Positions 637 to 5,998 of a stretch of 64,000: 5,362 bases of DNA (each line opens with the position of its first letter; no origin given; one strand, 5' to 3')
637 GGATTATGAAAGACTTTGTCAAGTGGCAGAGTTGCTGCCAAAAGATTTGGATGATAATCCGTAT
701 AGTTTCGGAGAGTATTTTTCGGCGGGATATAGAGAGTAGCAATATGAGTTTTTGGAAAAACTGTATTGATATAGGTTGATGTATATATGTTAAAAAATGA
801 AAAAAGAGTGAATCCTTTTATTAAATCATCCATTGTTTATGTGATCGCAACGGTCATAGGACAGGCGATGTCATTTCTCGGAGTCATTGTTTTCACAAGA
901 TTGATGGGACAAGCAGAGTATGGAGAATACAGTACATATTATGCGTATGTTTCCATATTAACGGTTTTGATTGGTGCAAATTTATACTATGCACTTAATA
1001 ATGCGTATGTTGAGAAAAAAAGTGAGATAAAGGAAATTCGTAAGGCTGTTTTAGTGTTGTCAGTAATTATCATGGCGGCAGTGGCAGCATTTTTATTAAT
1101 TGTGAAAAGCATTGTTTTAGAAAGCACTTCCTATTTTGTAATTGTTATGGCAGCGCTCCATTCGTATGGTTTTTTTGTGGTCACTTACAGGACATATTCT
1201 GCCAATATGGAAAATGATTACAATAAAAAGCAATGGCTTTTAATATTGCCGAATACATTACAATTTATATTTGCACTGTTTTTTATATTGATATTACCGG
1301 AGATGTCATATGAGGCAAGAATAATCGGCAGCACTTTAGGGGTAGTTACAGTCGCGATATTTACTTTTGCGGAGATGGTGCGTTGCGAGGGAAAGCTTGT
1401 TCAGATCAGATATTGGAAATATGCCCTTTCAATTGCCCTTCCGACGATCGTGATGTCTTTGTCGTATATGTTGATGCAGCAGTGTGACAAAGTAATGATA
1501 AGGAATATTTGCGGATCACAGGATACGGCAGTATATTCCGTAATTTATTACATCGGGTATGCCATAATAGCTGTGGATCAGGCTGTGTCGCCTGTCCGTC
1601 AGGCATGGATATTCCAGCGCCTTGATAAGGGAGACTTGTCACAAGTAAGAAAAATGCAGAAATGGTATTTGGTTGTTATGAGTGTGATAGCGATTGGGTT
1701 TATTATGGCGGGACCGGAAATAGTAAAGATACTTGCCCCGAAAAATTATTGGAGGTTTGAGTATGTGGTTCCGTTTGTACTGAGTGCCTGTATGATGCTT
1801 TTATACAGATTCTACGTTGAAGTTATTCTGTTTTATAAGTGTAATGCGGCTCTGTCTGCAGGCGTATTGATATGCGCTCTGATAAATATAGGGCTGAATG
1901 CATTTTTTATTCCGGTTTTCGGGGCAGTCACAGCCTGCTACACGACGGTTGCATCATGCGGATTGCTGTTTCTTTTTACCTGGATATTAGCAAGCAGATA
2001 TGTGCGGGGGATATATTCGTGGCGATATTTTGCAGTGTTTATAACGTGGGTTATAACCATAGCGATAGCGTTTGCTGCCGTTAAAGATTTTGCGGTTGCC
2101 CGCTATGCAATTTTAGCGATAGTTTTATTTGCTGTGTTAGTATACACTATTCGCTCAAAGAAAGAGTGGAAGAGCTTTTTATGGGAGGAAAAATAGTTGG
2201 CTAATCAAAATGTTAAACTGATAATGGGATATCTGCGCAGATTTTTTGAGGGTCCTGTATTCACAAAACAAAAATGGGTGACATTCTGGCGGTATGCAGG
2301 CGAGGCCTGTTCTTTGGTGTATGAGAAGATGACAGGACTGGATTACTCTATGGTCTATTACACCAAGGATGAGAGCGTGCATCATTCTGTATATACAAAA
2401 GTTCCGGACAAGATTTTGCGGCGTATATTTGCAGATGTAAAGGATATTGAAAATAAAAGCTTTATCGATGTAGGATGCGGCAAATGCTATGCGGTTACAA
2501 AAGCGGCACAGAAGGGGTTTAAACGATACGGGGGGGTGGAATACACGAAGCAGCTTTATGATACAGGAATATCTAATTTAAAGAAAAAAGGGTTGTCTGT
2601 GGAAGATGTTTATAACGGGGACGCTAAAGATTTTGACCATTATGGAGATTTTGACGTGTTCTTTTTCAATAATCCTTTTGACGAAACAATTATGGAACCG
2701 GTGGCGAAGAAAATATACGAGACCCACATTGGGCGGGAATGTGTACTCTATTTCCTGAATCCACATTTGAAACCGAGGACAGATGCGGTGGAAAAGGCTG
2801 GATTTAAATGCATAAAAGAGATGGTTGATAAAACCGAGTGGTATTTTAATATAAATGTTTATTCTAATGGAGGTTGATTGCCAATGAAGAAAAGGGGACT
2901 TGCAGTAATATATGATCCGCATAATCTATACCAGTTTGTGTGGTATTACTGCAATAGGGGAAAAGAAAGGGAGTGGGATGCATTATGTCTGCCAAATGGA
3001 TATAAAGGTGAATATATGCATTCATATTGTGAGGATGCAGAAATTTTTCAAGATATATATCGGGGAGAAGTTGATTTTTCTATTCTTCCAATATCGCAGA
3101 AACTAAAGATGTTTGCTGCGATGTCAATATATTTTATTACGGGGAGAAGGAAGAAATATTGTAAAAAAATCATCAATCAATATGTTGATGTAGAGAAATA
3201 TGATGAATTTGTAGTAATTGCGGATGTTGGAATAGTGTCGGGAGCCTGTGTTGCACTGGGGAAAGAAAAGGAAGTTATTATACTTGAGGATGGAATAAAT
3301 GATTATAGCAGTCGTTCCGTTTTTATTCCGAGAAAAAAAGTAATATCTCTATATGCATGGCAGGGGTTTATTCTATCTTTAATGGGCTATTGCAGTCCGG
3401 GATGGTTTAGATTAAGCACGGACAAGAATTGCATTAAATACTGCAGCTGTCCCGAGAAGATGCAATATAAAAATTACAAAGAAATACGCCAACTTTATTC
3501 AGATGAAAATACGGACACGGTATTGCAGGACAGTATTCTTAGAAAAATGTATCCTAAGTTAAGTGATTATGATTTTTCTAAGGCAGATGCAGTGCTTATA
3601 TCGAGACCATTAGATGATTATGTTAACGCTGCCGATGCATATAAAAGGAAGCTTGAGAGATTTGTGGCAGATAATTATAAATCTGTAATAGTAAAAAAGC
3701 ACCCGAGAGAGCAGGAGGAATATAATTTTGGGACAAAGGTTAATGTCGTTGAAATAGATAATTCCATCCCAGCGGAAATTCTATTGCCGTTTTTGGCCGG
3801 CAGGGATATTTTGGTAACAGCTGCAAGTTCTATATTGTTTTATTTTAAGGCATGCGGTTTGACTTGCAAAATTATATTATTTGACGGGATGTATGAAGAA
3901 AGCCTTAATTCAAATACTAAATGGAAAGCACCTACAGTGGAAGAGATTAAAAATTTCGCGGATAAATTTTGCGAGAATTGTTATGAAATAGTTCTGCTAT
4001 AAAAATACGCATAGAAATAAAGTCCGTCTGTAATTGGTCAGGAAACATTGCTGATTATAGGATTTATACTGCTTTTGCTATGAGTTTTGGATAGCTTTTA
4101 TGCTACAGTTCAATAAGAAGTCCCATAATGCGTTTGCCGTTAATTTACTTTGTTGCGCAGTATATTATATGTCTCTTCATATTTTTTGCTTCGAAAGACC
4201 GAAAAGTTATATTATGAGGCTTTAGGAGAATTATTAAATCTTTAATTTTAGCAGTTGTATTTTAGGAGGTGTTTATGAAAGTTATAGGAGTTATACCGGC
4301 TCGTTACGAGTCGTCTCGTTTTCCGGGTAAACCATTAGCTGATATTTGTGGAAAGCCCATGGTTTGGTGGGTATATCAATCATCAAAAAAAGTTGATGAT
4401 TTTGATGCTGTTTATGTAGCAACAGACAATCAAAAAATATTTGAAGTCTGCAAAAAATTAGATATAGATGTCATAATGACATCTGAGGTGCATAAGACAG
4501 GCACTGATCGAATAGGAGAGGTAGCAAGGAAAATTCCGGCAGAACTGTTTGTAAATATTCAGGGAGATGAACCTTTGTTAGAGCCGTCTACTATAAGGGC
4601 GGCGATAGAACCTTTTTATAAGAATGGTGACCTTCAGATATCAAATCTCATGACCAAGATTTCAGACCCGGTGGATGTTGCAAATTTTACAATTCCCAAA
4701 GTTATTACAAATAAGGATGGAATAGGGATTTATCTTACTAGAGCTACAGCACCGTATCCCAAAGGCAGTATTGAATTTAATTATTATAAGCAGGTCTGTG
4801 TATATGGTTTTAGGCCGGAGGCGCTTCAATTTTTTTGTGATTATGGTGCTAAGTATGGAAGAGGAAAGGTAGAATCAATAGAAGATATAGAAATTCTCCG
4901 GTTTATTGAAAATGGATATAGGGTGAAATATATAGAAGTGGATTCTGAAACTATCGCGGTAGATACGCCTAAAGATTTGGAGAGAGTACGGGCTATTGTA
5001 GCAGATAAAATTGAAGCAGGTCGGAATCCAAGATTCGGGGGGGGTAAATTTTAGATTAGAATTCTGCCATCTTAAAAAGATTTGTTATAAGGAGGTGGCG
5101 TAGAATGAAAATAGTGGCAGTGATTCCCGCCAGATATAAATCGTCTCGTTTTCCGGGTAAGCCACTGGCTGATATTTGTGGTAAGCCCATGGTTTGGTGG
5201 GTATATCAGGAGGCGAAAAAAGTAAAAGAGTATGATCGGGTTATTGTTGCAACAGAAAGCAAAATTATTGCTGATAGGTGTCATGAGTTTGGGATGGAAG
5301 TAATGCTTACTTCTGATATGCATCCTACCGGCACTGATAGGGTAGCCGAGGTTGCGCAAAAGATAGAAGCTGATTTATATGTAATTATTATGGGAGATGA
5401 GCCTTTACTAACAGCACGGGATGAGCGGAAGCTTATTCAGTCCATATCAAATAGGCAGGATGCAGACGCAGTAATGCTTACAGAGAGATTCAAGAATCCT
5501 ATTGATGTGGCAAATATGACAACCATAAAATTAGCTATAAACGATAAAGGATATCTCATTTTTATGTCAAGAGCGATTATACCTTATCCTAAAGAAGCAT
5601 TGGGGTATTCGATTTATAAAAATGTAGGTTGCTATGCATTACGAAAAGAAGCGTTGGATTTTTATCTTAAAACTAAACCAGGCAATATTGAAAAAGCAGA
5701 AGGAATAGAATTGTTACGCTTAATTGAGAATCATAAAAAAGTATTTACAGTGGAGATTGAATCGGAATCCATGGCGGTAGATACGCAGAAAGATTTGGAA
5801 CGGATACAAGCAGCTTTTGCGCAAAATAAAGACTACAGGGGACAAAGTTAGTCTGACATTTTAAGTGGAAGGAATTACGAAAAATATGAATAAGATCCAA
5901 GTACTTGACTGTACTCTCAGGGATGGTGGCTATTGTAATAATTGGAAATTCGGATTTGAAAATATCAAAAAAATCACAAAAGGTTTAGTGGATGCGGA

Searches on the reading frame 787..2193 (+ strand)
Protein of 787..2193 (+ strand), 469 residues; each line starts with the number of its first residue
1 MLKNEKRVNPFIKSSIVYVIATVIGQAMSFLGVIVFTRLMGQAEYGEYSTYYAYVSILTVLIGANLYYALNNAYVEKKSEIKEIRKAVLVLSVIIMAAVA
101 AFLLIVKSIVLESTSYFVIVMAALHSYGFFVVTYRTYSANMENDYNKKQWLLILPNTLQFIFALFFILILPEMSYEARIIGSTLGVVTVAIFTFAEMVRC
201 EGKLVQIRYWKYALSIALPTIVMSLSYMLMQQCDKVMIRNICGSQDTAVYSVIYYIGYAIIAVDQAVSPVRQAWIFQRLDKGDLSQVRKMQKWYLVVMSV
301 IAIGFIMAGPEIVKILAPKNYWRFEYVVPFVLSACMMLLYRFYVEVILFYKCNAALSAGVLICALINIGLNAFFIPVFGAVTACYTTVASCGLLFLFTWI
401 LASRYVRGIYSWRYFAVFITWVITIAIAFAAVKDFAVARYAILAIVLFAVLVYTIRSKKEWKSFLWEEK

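Call 38: search_protein_families(library=pfam, proteins=[window:787-2193:+], max_evalue=0.001)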
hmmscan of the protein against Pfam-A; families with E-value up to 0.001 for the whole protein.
window:787-2193:+ (469 aa): 1 family
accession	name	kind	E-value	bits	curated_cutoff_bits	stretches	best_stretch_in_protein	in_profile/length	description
PF01943.22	Polysacc_synt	-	2.2e-13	50.7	28.2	1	12-260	2-254/274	Polysaccharide biosynthesis protein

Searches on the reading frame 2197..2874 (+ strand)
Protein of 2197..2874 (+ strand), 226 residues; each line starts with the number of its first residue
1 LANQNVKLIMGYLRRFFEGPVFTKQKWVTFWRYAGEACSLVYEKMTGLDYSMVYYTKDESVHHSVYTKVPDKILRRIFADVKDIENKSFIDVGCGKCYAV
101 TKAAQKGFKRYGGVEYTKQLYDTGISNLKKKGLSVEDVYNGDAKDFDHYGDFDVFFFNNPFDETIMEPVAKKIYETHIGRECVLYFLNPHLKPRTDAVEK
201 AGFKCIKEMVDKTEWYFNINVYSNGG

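Call 38: search_protein_families(library=pfam, proteins=[window:2197-2874:+], max_evalue=0.001)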
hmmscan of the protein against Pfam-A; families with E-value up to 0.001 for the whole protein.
window:2197-2874:+ (226 aa): 3 families
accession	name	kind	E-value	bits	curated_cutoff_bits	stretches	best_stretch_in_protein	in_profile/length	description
PF13847.12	Methyltransf_31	-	8.6e-06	25.9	27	1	86-161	4-84/145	Methyltransferase domain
PF13649.12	Methyltransf_25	-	0.00011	23.2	27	1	90-162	2-75/97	Methyltransferase domain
PF03602.21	Cons_hypoth95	-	0.00022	21.4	24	0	81-176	36-139/182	Conserved hypothetical protein 95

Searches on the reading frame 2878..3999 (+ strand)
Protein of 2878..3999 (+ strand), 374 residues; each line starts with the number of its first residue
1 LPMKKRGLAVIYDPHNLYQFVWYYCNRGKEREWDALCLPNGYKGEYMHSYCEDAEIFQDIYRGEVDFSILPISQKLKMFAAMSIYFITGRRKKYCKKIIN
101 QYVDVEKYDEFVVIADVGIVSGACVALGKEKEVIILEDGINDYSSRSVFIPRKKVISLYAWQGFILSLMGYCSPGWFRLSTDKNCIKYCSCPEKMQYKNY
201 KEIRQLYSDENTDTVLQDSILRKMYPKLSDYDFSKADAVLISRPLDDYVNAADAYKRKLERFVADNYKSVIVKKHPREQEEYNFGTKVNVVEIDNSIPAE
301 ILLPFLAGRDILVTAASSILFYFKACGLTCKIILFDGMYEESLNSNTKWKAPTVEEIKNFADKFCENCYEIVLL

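Call 38: search_protein_families(library=pfam, proteins=[window:2878-3999:+], max_evalue=0.001)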
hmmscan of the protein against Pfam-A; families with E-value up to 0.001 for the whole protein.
window:2878-3999:+ (374 aa): 2 families
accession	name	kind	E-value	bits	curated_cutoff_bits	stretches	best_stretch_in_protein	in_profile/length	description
PF07388.17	A-2_8-polyST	-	1.4e-13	51.6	23.3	1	125-324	117-304/316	Alpha-2,8-polysialyltransferase (POLYST)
PF07922.17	Glyco_transf_52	-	9e-10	38.7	26.1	1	97-327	50-261/272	Glycosyltransferase family 52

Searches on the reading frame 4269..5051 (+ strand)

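Call 34: search_protein_families(library=pfam, proteins=[window:4269-5051:+], max_evalue=0.001)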
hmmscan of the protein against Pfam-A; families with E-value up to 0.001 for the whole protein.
window:4269-5051:+ (261 aa): 2 families
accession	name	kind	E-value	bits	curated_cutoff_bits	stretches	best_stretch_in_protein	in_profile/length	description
PF02348.25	CTP_transf_3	-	6.2e-45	154.1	22.6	1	6-216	1-214/217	Cytidylyltransferase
PF12804.13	NTP_transf_3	-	9.1e-08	32.9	27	1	15-120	9-115/160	MobA-like NTP transferase domain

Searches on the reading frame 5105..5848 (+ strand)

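Call 34: search_protein_families(library=pfam, proteins=[window:5105-5848:+], max_evalue=0.001)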
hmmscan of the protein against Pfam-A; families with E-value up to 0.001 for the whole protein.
window:5105-5848:+ (248 aa): 2 families
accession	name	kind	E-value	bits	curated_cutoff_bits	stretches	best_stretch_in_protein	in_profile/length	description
PF02348.25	CTP_transf_3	-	1.2e-45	156.4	22.6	1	4-212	1-216/217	Cytidylyltransferase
PF12804.13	NTP_transf_3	-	2.9e-10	41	27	1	12-129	8-127/160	MobA-like NTP transferase domain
